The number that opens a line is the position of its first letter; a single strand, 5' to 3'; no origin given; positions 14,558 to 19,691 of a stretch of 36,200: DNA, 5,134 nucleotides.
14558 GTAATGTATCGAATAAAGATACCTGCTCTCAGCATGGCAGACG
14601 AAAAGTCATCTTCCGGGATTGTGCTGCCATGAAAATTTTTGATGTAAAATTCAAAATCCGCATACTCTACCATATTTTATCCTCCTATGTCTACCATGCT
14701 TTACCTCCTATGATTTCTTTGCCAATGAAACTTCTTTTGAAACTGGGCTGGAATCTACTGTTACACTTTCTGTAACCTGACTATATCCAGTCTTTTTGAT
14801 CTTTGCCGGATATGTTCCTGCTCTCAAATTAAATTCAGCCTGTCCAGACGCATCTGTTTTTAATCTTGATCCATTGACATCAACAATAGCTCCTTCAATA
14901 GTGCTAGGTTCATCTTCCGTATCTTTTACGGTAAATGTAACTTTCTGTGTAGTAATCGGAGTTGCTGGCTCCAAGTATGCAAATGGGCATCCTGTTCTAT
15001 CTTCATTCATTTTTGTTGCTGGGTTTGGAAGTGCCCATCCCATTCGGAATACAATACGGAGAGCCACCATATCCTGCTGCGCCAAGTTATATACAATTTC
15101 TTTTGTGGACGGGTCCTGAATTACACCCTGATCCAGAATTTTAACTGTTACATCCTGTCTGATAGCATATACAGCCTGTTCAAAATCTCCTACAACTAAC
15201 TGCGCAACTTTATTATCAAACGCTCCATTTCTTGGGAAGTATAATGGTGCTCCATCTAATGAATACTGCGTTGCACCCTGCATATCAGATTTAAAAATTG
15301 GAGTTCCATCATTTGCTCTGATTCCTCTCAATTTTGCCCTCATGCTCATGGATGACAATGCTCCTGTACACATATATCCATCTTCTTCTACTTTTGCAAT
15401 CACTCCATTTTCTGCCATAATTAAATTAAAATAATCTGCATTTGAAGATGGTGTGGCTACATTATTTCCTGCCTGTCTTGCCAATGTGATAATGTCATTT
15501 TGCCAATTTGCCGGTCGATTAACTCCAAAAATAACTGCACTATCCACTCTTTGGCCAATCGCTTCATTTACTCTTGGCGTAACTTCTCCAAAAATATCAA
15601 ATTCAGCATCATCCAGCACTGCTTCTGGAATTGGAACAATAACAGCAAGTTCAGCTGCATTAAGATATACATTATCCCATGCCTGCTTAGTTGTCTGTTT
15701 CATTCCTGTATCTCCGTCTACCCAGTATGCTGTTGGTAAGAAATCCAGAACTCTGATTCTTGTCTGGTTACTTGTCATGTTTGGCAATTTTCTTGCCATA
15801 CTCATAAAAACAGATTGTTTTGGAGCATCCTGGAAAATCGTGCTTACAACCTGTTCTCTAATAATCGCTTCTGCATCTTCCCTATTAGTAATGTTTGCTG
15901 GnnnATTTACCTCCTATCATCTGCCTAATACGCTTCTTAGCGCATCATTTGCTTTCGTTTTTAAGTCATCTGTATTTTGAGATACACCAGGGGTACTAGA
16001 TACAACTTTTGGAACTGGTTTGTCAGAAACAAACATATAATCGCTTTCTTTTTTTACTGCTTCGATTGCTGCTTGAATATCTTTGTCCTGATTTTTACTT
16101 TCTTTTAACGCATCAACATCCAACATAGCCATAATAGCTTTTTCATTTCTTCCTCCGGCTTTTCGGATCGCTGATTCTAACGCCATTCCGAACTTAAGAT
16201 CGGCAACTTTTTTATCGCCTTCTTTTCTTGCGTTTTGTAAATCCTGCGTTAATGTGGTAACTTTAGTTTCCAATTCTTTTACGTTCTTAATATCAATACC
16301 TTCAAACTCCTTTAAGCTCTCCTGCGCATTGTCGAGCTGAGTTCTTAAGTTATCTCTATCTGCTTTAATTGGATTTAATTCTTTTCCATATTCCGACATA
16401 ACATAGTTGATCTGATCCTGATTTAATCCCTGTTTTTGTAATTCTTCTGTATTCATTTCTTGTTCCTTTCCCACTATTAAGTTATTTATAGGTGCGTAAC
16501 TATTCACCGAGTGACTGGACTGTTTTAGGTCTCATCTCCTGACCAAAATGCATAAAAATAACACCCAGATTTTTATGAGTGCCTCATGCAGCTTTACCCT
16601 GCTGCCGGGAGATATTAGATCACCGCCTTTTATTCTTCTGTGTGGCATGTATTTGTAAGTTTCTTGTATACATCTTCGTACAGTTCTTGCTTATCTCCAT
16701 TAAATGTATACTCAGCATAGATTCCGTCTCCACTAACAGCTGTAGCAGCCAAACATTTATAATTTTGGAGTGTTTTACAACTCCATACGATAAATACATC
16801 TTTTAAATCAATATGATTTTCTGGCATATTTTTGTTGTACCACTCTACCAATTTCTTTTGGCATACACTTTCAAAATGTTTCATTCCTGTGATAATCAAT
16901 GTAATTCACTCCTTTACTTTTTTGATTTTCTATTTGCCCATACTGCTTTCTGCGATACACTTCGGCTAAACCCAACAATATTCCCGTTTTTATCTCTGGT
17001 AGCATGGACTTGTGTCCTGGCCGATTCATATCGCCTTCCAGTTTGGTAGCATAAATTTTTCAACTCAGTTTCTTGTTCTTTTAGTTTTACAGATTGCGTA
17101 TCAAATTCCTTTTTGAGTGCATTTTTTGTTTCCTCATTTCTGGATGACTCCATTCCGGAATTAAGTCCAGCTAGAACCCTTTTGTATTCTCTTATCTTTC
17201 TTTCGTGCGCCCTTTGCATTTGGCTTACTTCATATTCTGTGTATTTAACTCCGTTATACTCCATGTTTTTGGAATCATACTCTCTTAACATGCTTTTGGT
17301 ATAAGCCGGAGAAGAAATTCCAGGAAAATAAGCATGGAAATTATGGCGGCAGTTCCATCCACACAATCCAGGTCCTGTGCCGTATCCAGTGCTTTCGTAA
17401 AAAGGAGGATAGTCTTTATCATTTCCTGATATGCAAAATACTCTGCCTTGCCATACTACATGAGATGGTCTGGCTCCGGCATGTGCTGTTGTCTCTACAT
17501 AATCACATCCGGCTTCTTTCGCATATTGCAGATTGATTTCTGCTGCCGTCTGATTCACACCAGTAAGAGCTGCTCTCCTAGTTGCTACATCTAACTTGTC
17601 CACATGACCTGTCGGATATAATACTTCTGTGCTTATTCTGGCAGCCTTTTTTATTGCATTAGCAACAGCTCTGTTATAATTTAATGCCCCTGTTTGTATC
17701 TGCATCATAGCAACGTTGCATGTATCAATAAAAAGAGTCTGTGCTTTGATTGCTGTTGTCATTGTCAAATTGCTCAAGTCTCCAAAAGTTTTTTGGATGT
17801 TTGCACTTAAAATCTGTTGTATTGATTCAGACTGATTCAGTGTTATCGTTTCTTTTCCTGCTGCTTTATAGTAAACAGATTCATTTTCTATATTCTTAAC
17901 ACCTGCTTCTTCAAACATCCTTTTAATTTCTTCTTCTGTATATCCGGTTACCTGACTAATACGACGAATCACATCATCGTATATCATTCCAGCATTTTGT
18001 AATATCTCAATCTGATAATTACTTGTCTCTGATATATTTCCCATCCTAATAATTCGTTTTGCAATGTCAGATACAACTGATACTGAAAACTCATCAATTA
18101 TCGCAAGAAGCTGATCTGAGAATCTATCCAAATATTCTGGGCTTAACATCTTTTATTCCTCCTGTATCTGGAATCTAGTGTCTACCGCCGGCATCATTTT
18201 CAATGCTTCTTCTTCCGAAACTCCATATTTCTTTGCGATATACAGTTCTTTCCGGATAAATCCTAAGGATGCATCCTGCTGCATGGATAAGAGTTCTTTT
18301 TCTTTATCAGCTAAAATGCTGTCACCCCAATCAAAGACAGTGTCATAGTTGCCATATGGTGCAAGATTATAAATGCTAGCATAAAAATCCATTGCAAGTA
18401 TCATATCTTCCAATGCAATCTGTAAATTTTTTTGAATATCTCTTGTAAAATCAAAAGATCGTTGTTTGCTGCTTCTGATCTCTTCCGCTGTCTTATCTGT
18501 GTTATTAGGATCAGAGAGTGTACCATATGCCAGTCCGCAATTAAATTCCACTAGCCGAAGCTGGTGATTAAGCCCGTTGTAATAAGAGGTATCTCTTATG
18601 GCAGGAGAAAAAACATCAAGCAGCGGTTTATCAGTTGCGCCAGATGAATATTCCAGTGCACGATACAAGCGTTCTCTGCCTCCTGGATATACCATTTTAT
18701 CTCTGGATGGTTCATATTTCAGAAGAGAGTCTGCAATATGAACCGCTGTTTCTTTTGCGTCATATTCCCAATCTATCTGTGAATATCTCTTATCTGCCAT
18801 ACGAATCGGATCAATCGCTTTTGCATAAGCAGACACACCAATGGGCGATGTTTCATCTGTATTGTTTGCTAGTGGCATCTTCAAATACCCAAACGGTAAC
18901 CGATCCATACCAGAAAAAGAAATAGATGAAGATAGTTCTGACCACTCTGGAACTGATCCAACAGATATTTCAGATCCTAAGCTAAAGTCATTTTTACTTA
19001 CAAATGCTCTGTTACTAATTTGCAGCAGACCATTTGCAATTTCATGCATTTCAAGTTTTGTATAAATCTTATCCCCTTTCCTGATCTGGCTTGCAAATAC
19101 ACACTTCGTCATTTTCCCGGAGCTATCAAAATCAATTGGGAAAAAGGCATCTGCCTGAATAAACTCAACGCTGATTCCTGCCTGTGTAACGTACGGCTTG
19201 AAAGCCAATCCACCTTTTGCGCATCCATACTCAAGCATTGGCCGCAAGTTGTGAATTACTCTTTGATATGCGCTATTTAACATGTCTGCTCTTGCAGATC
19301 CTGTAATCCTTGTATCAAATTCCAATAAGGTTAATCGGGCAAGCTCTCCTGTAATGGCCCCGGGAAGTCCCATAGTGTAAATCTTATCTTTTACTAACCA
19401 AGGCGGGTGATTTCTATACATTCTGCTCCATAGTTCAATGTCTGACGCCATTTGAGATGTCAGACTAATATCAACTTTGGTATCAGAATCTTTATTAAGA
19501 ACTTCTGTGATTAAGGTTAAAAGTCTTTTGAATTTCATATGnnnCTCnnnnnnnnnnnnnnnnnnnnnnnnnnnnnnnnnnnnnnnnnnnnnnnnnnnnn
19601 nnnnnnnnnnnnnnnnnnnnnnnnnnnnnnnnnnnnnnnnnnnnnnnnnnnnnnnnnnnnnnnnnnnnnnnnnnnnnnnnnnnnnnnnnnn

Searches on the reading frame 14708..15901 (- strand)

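Call 73: search_protein_families(library=phrogs, proteins=[window:14708-15901:-], max_evalue=0.00001)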
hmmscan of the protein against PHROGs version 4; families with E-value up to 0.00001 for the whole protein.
window:14708-15901:- (397 aa): 2 families
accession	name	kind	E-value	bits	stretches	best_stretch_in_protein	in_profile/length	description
phrog_10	-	head and packaging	3.3e-60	205.9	1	4-396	359-751/752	major head protein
phrog_617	-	head and packaging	1.6e-11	44.8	1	5-264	342-592/626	major head protein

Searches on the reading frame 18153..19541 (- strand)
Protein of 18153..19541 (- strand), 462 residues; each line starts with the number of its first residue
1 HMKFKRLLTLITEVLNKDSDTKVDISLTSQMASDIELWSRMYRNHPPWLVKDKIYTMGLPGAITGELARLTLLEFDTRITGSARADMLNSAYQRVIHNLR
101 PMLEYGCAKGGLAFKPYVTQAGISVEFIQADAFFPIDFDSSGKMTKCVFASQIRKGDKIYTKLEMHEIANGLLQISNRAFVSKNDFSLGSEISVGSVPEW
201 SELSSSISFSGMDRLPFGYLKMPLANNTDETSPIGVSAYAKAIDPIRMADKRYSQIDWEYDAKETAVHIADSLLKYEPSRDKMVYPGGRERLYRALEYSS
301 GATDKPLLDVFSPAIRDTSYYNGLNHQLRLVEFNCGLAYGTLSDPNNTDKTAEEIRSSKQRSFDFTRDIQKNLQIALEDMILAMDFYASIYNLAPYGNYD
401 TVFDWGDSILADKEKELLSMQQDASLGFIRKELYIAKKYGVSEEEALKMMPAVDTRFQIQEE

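Call 73: search_protein_families(library=phrogs, proteins=[window:18153-19541:-], max_evalue=0.00001)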
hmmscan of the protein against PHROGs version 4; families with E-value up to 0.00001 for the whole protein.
window:18153-19541:- (462 aa): 1 family
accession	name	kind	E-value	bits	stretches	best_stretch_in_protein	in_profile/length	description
phrog_533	-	head and packaging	9.8e-123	411.3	1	16-452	16-475/495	portal protein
